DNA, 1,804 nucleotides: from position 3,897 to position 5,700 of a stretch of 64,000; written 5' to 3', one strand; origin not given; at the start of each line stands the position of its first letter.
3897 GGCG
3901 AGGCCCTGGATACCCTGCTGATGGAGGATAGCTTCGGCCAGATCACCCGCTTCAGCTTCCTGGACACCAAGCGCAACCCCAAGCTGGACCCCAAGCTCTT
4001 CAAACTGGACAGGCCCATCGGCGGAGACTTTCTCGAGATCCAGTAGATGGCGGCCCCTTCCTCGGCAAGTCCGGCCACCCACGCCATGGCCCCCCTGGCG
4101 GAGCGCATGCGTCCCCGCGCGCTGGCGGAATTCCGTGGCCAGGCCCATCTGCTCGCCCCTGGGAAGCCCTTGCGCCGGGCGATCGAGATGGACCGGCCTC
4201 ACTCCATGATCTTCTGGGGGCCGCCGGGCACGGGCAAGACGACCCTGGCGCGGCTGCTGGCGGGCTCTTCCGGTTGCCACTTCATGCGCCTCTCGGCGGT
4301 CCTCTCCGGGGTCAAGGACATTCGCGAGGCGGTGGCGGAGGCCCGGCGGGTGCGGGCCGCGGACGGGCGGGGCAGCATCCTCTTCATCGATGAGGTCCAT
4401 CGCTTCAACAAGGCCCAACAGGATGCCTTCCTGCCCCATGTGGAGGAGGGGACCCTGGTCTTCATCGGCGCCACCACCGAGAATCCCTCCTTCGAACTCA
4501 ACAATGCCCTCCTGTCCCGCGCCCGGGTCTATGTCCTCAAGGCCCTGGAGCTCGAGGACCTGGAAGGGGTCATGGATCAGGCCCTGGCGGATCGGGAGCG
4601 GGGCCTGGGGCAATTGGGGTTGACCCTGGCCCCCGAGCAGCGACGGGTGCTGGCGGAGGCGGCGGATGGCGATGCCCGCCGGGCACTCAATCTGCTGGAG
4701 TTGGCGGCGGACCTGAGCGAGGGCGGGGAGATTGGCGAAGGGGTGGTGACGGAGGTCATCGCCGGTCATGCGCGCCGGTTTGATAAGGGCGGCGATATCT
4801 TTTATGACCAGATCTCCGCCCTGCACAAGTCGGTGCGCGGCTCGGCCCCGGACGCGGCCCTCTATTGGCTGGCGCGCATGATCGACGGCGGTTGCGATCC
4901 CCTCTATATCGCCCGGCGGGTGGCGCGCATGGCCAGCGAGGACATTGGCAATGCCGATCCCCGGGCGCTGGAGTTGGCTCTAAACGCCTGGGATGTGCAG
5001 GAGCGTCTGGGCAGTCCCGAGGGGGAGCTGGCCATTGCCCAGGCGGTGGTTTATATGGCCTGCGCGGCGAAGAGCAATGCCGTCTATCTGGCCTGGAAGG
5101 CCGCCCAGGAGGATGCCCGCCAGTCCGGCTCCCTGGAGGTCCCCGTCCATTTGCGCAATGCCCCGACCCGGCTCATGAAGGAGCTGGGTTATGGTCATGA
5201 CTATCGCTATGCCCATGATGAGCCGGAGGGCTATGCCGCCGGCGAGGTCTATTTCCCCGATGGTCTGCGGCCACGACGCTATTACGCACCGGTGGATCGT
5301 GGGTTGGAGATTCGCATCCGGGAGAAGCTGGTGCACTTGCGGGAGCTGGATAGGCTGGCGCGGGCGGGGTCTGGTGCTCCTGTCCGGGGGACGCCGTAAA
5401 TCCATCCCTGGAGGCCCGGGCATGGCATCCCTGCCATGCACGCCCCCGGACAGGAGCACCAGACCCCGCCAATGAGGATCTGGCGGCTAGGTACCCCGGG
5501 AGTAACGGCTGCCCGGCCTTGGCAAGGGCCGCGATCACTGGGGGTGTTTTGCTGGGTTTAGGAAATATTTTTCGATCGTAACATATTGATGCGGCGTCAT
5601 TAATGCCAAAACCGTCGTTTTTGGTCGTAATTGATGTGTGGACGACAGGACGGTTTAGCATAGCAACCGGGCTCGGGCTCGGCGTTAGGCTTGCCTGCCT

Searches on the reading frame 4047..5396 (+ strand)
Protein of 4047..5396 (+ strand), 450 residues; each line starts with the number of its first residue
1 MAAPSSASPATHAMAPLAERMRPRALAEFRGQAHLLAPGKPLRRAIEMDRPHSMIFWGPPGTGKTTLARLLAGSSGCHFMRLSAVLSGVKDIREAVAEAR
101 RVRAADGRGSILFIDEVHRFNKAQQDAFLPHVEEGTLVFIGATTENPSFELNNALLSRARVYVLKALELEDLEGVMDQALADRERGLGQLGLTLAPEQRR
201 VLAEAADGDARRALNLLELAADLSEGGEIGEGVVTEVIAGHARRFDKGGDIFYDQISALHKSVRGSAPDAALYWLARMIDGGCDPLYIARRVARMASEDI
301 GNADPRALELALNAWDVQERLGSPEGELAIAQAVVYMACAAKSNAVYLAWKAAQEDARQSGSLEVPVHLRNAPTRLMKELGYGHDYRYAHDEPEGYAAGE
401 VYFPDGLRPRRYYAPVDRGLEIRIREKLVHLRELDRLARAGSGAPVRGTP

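Call 27: find_homologous_proteins(query=window:4047-5396:+, max_evalue=1e-100)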
Query window:4047-5396:+ (450 aa): 8000 proteins with E <= 1e-100 among 8000 candidates; the best 120 are listed.
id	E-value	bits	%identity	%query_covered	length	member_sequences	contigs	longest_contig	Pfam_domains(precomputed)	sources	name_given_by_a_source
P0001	3.6e-281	950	96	100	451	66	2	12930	PF16193.12,PF00004.36,PF05496.19,PF07728.21,PF12002.14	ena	-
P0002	3.0e-261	885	90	100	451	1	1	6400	PF16193.12,PF00004.36,PF05496.19,PF07728.21,PF12002.14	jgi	jgi:putative ATPase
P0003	5.6e-255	864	99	88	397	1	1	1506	PF16193.12,PF00004.36,PF05496.19,PF07728.21,PF12002.14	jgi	jgi:putative ATPase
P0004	5.0e-252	854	88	97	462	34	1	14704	PF13173.13,PF16193.12,PF00004.36,PF13401.13,PF05496.19,PF07728.21,PF12002.14,PF13191.13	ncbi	-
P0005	4.0e-251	851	87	100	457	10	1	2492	PF13173.13,PF16193.12,PF00004.36,PF13401.13,PF05496.19,PF07728.21,PF12002.14,PF13191.13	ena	-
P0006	1.4e-249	846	86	100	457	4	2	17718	PF13173.13,PF16193.12,PF00004.36,PF13401.13,PF05496.19,PF07728.21,PF12002.14,PF13191.13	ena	-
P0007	1.6e-246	836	88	94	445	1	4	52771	PF16193.12,PF00004.36,PF05496.19,PF07728.21,PF12002.14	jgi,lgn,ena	-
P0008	1.6e-245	833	88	94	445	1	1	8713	PF16193.12,PF00004.36,PF05496.19,PF07728.21,PF12002.14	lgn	-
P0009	1.4e-238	810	86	94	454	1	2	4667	PF16193.12,PF00004.36,PF05496.19,PF07728.21,PF12002.14,PF01078.28,PF13191.13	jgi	jgi:putative ATPase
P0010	1.8e-235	800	84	94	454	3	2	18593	PF16193.12,PF00004.36,PF05496.19,PF07728.21,PF12002.14,PF01078.28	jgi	-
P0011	1.5e-234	797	85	94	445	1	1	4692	PF00158.33,PF16193.12,PF00004.36,PF05496.19,PF07728.21,PF12002.14,PF01078.28,PF13191.13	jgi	-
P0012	3.0e-234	796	86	93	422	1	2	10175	PF16193.12,PF00004.36,PF13401.13,PF05496.19,PF07728.21,PF12002.14,PF13191.13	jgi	jgi:putative ATPase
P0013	3.6e-234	795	82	99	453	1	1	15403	PF13173.13,PF16193.12,PF00004.36,PF05496.19,PF07728.21,PF12002.14,PF01078.28,PF13191.13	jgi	jgi:putative ATPase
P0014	1.5e-233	793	86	92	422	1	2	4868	PF16193.12,PF00004.36,PF05496.19,PF07728.21,PF12002.14,PF13191.13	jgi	jgi:putative ATPase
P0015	1.3e-232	790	83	96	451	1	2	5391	PF16193.12,PF00004.36,PF05496.19,PF07728.21,PF12002.14,PF01078.28,PF13191.13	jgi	-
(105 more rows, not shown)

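Call 29: find_encoding_contigs(protein=P0007, flank=2500, max_places=2)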
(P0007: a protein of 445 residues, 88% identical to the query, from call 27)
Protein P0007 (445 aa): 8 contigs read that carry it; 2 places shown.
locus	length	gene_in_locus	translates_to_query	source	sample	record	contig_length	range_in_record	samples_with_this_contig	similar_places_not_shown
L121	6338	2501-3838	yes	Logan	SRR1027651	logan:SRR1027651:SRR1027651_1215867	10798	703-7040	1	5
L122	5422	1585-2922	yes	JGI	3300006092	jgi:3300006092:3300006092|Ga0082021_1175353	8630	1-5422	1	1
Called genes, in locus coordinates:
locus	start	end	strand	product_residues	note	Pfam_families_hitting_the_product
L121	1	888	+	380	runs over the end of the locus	PF02684:LpxB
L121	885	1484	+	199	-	PF01351:RNase_HII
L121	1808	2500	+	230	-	PF03548:LolA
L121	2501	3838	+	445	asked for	PF05496:RuvB_N, PF00004:AAA, PF07728:AAA_5 (faint), PF16193:AAA_assoc_2, PF12002:MgsA_C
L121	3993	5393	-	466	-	PF00989:PAS (faint), PF08448:PAS_4 (faint), PF13188:PAS_8 (weak), PF13426:PAS_9, PF02954:HTH_8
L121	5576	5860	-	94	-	-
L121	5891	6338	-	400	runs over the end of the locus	PF00890:FAD_binding_2 (faint), PF01266:DAO (weak), PF01494:FAD_binding_3 (weak), PF03486:HI0933_like (weak), PF07992:Pyr_redox_2, PF12831:FAD_oxidored, PF13450:NAD_binding_8 (weak), PF01494:FAD_binding_3 (weak), +1 more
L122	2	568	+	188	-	?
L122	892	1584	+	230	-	PF03548:LolA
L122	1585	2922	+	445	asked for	PF05496:RuvB_N, PF00004:AAA, PF07728:AAA_5 (faint), PF16193:AAA_assoc_2, PF12002:MgsA_C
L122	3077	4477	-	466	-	PF00989:PAS (faint), PF08448:PAS_4 (faint), PF13188:PAS_8 (weak), PF13426:PAS_9, PF02954:HTH_8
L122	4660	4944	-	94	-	-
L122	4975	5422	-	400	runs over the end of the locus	PF00890:FAD_binding_2 (faint), PF01266:DAO (weak), PF01494:FAD_binding_3 (weak), PF03486:HI0933_like (weak), PF07992:Pyr_redox_2, PF12831:FAD_oxidored, PF13450:NAD_binding_8 (weak), PF01494:FAD_binding_3 (weak), +1 more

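Call 30: find_encoding_contigs(protein=P0004, flank=2500, max_places=2)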
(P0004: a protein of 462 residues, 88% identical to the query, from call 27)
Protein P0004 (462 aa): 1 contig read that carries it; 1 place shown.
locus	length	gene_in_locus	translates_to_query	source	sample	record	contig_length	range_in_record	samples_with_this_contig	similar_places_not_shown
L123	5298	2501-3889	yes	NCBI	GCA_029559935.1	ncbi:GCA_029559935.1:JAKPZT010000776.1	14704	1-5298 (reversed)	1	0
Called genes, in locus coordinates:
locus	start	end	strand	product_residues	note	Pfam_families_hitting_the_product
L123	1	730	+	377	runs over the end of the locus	PF02684:LpxB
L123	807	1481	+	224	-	PF01351:RNase_HII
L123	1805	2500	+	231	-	PF03548:LolA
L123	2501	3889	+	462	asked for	PF05496:RuvB_N, PF13191:AAA_16 (faint), PF00004:AAA, PF07728:AAA_5 (weak), PF13173:AAA_14 (weak), PF13401:AAA_22 (faint), PF16193:AAA_assoc_2, PF12002:MgsA_C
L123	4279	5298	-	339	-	?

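Call 90: find_encoding_contigs(protein=P0002, flank=600, max_places=1)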
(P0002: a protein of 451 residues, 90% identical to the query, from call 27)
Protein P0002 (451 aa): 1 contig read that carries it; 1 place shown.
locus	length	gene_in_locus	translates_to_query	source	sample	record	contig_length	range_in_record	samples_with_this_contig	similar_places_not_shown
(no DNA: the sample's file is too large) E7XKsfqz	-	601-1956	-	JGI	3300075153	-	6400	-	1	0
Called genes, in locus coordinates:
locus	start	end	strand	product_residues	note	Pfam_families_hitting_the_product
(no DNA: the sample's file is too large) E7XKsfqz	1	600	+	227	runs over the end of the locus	PF03548:LolA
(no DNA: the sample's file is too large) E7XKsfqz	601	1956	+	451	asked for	PF05496:RuvB_N, PF00004:AAA, PF07728:AAA_5, PF16193:AAA_assoc_2, PF12002:MgsA_C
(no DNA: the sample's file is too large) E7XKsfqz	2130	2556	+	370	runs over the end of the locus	PF01757:Acyl_transf_3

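Call 91: find_encoding_contigs(protein=P0006, flank=600, max_places=1)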
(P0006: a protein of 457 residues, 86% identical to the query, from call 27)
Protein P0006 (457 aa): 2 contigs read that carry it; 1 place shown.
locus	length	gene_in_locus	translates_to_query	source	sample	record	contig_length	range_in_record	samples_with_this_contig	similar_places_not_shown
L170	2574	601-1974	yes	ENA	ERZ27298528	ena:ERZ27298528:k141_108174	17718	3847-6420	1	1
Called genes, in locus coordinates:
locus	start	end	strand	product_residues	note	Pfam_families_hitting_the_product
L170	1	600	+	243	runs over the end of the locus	PF03548:LolA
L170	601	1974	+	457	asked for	PF05496:RuvB_N, PF13191:AAA_16 (faint), PF00004:AAA, PF07728:AAA_5 (weak), PF13173:AAA_14 (weak), PF13401:AAA_22 (faint), PF16193:AAA_assoc_2, PF12002:MgsA_C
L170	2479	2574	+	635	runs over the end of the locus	PF00989:PAS (faint), PF08447:PAS_3, PF13188:PAS_8 (weak), PF08448:PAS_4 (weak), PF13426:PAS_9, PF08447:PAS_3 (weak), PF00990:GGDEF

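Call 92: find_encoding_contigs(protein=P0001, flank=600, max_places=1)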
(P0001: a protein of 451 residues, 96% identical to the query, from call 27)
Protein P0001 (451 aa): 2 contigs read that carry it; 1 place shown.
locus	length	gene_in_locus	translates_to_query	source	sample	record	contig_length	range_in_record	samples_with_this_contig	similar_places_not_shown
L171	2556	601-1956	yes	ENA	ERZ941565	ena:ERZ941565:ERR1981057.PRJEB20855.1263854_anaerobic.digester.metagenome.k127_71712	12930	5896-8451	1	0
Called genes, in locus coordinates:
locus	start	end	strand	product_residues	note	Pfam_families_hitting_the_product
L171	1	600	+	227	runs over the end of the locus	PF03548:LolA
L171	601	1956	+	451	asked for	PF05496:RuvB_N, PF00004:AAA, PF07728:AAA_5 (weak), PF16193:AAA_assoc_2, PF12002:MgsA_C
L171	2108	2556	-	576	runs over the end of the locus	PF00860:Xan_ur_permease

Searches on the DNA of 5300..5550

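Call 12: search_rna_families(source=window, start=5300, end=5550, threshold=evalue, max_evalue=10, show_alignments=3)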
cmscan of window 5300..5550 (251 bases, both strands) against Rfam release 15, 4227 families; matches with E-value up to 10: 24.
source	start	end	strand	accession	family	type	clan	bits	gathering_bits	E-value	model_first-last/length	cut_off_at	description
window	5366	5464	-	RF00102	VA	Gene;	-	25.9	62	0.02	1-159/159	no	VA RNA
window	5362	5471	-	RF00977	mir-600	Gene; miRNA;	-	24.9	80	0.0093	1-76/76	no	mir-600 microRNA precursor family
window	5369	5464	+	RF03271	mir-1247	Gene; miRNA;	-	23.5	70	0.065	1-74/74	no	mir-1247 microRNA precursor family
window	5351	5446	+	RF02770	Ysr224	Gene; sRNA;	-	23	70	0.0033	1-107/107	no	Yersinia sRNA 224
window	5363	5472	+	RF03206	mir-3102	Gene; miRNA;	-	22.6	61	0.089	1-104/104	no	mir-3102 microRNA precursor family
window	5363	5470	-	RF02598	EBv-sisRNA-2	Gene;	-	21.7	41.8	0.42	1-76/76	no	Epstein-Barr virus stable intronic sequence RNA 2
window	5364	5469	+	RF03910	mir-H5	Gene; miRNA;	-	21.5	90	0.77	11-72/80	no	mir-H5 microRNA precursor family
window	5361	5470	-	RF03206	mir-3102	Gene; miRNA;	-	21.4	61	0.17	1-104/104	no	mir-3102 microRNA precursor family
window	5358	5479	-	RF03910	mir-H5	Gene; miRNA;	-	21.4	90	0.81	1-80/80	no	mir-H5 microRNA precursor family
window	5364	5468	+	RF01008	mir-636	Gene; miRNA;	-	20.6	99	1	1-96/96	no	mir-636 microRNA precursor family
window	5353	5447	+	RF02829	Scr4115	Gene; sRNA;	-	20.1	58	1.6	1-109/109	no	Streptomyces RNA 4115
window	5440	5504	-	RF02000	MIR1846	Gene; miRNA;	-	17.3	77.5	0.78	1-110/110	no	MIR1846 microRNA precursor family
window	5364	5469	-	RF02556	snaR-A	Gene; sRNA;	-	15.6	98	0.87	1-105/115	no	snaR-A sRNA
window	5406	5455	-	RF03917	mir-4449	Gene; miRNA;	-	15.5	71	6.7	1-69/69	no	mir-4449 microRNA precursor family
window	5364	5469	-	RF01314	mir-1227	Gene; miRNA;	-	14.6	70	8.6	1-88/88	no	mir-1227 microRNA precursor family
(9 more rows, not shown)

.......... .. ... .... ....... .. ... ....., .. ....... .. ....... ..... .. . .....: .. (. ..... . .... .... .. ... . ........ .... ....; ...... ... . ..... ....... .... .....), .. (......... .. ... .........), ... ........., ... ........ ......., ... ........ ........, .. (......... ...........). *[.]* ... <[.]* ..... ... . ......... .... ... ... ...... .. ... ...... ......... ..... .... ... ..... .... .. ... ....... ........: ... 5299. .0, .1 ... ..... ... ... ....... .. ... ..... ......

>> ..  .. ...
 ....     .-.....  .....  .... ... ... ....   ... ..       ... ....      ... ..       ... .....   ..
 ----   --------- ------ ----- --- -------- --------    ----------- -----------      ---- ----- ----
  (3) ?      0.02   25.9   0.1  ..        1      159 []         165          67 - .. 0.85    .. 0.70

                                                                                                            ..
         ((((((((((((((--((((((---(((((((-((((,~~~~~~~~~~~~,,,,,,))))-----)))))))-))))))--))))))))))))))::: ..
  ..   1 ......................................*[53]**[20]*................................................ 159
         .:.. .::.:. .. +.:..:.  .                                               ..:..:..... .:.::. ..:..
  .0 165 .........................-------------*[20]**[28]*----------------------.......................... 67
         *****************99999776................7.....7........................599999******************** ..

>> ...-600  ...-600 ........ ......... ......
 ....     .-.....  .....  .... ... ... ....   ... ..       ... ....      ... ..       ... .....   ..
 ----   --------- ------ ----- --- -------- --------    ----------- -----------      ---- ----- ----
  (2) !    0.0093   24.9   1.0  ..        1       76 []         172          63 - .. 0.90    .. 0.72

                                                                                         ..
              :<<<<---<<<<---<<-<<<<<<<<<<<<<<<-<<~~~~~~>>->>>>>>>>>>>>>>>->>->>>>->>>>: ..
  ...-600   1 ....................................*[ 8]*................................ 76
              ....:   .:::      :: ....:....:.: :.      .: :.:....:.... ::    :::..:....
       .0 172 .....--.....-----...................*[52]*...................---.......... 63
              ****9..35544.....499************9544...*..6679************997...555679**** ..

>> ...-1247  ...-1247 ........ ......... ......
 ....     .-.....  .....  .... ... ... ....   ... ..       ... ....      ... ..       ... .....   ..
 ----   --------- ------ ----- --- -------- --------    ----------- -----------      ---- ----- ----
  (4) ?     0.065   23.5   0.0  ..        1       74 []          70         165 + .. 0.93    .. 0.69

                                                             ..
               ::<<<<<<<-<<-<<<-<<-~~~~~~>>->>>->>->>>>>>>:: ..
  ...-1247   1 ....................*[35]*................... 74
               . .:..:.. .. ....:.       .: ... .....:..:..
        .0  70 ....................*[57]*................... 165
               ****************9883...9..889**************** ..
